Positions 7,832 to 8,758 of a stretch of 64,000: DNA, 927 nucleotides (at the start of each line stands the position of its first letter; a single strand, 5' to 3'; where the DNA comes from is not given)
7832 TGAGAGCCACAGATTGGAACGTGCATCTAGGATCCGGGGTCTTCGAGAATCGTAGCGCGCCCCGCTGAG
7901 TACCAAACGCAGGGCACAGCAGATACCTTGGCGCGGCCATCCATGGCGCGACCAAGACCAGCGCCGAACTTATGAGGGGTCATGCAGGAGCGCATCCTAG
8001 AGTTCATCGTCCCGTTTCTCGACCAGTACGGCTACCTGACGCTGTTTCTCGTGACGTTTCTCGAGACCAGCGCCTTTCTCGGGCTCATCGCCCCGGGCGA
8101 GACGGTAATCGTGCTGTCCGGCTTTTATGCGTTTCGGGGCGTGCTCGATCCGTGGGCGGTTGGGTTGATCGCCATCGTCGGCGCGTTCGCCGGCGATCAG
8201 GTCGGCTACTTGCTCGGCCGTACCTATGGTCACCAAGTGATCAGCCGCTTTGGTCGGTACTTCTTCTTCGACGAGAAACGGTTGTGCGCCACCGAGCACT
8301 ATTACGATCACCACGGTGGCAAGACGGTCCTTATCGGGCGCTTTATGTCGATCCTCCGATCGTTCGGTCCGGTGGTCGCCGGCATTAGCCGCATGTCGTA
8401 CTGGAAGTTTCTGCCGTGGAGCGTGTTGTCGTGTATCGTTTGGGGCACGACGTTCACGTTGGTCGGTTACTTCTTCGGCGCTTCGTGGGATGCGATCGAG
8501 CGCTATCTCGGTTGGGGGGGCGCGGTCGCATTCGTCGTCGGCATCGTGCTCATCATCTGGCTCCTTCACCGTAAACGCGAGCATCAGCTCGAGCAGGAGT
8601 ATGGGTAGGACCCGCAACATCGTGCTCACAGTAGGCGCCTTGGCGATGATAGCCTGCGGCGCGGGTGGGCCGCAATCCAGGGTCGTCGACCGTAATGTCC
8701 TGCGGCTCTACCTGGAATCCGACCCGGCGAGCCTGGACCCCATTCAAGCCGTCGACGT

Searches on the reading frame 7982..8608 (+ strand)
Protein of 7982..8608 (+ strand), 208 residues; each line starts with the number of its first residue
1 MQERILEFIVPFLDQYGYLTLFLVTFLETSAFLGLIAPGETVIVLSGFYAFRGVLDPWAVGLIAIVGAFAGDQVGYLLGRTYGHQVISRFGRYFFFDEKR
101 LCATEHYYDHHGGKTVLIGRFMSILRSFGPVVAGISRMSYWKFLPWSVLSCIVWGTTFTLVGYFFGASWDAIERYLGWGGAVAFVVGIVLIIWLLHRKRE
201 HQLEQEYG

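Call 58: search_protein_families(library=pfam, proteins=[window:7982-8608:+])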
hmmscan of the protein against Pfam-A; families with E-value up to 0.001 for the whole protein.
window:7982-8608:+ (208 aa): 1 family
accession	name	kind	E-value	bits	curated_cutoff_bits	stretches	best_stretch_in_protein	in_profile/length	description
PF09335.16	VTT_dom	-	1.9e-20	74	33.9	1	38-163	2-122/123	VTT domain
